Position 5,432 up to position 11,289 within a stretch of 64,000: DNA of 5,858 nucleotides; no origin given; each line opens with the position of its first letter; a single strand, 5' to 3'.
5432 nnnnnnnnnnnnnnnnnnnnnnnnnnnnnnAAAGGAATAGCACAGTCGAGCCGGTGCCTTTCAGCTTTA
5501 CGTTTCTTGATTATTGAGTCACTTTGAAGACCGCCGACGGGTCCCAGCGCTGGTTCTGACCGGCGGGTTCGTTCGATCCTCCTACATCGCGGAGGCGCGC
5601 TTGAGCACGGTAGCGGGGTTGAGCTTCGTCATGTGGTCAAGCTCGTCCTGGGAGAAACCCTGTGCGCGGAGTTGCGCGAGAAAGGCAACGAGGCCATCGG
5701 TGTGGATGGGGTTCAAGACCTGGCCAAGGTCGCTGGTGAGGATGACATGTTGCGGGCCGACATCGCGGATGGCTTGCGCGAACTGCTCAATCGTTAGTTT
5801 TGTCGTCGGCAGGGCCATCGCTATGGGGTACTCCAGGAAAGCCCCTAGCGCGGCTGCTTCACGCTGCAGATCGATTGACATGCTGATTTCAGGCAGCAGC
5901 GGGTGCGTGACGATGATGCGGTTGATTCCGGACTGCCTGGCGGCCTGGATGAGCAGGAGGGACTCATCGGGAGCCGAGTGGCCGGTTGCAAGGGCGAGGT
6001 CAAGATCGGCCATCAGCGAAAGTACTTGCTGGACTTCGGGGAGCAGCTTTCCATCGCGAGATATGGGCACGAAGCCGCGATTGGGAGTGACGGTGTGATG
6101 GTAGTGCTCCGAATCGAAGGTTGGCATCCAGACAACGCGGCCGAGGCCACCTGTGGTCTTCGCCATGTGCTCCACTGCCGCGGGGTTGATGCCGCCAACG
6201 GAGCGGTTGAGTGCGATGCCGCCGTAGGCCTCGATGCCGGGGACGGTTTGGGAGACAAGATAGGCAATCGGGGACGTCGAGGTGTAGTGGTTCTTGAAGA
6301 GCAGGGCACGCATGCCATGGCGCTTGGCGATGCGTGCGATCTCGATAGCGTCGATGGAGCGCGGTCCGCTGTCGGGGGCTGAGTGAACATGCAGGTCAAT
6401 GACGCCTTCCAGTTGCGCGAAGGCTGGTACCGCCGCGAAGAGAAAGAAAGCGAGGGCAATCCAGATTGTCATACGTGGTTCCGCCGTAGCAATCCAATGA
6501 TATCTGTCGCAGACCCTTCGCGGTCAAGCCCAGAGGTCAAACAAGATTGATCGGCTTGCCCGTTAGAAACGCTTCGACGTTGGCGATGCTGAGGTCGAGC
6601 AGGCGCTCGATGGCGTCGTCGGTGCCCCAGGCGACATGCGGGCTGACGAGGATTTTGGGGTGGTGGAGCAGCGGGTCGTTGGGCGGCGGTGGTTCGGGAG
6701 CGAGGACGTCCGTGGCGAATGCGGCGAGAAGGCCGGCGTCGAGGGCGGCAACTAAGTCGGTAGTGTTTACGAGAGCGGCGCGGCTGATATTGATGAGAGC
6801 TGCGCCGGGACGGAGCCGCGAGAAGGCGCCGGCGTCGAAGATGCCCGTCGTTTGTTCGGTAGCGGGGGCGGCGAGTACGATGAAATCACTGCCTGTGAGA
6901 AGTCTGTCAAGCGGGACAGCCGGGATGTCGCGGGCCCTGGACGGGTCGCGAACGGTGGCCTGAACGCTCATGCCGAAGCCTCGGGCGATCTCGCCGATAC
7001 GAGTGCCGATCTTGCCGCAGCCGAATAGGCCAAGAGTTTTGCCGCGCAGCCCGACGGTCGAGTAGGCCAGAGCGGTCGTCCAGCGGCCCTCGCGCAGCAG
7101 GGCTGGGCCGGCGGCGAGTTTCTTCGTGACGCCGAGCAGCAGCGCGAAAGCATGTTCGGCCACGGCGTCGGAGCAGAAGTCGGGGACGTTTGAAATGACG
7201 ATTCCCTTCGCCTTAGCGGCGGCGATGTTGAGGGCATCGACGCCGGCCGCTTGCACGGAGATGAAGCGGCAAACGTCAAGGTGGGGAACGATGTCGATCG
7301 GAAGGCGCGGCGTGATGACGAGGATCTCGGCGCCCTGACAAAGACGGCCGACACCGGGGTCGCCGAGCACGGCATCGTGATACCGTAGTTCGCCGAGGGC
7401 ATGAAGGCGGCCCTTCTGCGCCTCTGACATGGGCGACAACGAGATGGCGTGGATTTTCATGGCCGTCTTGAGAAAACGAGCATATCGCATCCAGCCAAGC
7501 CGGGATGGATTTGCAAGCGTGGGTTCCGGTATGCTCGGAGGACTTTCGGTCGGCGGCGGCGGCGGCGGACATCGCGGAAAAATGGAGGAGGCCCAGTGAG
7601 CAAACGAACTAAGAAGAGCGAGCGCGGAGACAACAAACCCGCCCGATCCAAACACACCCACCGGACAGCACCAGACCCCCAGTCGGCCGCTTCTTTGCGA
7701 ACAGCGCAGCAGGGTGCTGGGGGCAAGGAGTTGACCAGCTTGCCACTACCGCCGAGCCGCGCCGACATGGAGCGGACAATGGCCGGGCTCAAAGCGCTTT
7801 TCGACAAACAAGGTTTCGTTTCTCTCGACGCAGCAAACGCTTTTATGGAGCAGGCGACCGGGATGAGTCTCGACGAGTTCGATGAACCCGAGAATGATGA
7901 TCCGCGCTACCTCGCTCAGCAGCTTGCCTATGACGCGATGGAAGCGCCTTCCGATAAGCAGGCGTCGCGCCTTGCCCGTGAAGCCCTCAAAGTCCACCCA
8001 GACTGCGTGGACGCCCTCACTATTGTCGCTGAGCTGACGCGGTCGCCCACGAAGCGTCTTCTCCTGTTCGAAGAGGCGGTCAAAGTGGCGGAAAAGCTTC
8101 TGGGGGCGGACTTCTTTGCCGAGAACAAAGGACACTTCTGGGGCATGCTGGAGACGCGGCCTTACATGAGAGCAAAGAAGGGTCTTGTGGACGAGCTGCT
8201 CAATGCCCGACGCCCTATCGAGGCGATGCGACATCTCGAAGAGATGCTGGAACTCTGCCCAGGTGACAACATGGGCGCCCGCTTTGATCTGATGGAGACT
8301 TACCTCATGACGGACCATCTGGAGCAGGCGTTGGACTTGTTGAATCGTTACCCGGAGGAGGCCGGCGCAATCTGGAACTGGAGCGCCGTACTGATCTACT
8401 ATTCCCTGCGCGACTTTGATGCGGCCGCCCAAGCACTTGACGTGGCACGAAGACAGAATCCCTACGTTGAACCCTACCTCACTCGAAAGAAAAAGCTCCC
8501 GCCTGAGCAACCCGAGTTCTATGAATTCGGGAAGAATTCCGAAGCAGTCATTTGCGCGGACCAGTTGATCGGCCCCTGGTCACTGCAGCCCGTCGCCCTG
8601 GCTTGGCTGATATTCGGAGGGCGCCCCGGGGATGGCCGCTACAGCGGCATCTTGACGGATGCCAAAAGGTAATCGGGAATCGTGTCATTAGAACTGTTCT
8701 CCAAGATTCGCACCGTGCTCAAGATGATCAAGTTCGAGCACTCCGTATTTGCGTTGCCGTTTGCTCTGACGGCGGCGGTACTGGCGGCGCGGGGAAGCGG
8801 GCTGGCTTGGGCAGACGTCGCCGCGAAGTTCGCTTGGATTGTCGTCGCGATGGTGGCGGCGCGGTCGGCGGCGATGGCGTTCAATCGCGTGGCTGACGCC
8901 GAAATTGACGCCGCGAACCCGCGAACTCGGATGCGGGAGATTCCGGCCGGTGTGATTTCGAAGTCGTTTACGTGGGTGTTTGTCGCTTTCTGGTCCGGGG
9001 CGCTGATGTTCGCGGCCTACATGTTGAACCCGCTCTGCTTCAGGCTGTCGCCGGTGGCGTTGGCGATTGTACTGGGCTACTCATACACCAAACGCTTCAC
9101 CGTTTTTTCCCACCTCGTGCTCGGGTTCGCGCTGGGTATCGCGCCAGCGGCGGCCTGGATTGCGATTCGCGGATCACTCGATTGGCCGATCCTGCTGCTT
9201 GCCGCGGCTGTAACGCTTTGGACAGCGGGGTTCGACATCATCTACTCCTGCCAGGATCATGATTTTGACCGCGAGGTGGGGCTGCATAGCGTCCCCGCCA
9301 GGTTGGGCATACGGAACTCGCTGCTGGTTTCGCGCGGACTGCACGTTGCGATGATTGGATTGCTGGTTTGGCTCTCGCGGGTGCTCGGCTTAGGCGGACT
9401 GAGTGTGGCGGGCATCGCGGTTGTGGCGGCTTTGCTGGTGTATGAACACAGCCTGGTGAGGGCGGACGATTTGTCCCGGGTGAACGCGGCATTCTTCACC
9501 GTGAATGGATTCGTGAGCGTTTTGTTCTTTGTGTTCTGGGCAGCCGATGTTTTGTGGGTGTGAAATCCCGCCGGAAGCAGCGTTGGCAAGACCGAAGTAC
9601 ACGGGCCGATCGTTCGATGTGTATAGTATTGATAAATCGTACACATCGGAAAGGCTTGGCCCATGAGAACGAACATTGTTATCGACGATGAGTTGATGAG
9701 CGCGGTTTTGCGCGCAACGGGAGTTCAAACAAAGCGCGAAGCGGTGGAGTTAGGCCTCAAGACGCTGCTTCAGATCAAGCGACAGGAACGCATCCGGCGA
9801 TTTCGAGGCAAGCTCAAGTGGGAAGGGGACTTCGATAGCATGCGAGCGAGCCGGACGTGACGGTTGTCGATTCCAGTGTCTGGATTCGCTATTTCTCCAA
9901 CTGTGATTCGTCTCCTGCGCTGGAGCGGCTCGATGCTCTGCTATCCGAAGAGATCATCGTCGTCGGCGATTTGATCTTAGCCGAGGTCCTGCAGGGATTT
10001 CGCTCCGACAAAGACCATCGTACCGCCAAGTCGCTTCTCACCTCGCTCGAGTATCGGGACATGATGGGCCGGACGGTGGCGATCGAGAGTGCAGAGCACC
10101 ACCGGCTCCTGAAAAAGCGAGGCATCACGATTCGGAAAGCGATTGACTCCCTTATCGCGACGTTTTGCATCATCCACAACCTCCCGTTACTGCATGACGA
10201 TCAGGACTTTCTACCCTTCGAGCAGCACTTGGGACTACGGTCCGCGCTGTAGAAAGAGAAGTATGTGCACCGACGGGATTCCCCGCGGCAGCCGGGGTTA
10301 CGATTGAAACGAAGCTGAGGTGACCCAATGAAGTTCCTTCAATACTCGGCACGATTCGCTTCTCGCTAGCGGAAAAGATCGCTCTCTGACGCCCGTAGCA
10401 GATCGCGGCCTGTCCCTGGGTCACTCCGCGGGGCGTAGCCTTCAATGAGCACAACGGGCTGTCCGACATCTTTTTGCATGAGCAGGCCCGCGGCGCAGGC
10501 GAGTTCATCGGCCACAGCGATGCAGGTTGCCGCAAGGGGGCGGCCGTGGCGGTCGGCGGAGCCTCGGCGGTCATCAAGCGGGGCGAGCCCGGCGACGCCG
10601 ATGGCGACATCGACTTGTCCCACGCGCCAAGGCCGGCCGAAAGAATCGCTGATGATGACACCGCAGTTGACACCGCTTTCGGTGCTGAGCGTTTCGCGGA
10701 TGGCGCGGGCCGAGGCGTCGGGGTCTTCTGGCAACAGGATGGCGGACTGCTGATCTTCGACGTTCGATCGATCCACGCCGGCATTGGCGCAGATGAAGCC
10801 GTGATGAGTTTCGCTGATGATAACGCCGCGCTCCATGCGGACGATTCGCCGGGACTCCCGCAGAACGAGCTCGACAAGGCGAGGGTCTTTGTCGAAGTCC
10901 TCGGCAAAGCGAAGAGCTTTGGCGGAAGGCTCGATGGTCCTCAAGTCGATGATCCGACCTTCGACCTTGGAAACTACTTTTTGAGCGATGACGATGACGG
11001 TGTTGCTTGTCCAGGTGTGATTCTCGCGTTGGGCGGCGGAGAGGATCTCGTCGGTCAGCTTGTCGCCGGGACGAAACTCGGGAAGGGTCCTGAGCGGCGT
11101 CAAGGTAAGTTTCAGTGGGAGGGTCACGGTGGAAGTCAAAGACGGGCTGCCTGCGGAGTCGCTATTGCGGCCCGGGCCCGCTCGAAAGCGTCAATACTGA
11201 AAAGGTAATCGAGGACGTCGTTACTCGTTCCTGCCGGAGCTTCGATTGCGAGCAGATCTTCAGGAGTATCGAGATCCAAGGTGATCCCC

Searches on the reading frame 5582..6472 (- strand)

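Call 87: search_protein_families(library=pfam, proteins=[window:5582-6472:-], max_evalue=0.00001)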
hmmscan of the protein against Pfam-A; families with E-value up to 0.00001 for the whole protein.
window:5582-6472:- (296 aa): 1 family
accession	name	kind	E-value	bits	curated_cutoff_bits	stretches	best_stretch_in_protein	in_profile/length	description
PF19799.5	DUF6282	-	1.7e-63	214.3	26.8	1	23-214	1-196/196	Family of unknown function (DUF6282)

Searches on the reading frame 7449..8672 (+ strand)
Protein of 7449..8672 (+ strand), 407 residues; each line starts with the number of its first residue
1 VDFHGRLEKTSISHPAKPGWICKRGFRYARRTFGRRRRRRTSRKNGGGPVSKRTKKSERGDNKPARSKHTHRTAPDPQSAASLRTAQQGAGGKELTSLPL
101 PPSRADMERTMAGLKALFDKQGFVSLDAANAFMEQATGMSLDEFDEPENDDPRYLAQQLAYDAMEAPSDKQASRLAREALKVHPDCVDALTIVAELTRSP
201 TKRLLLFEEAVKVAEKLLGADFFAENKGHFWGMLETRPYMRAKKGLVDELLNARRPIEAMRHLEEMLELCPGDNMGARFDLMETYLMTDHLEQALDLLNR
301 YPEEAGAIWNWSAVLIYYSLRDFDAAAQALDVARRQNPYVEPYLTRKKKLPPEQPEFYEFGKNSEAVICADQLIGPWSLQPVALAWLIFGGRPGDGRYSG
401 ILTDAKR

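Call 87: search_protein_families(library=pfam, proteins=[window:7449-8672:+], max_evalue=0.00001)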
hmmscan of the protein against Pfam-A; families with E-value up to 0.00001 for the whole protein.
window:7449-8672:+ (407 aa): 2 families
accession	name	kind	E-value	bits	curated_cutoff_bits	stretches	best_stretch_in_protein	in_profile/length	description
PF14559.12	TPR_19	-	5.8e-08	33.4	25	1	251-305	2-55/68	Tetratricopeptide repeat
PF13428.12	TPR_14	-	1e-07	32.3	23.5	0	242-273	3-34/44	Tetratricopeptide repeat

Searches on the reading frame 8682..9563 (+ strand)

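Call 87: search_protein_families(library=pfam, proteins=[window:8682-9563:+], max_evalue=0.00001)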
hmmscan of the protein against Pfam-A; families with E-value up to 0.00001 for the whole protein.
window:8682-9563:+ (293 aa): 1 family
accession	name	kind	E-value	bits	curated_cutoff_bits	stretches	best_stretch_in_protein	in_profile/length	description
PF01040.23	UbiA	-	7.6e-52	176.5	34.2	1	25-273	2-247/250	UbiA prenyltransferase family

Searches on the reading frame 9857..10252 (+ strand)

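Call 88: search_protein_families(library=pfam, proteins=[window:9857-10252:+], max_evalue=0.00001)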
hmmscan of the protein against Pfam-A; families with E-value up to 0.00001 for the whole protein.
window:9857-10252:+ (131 aa): 1 family
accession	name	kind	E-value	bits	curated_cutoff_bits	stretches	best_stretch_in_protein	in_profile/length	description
PF01850.27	PIN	-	2.1e-11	44.9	23.6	1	3-118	2-114/120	PIN domain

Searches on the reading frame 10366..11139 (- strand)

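Call 87: search_protein_families(library=pfam, proteins=[window:10366-11139:-], max_evalue=0.00001)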
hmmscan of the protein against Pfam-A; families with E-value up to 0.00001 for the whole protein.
window:10366-11139:- (257 aa): 1 family
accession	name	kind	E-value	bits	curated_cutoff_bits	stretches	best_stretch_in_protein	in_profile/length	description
PF01996.21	F420_ligase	-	2.2e-70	237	25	1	19-234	4-218/218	F420-0:Gamma-glutamyl ligase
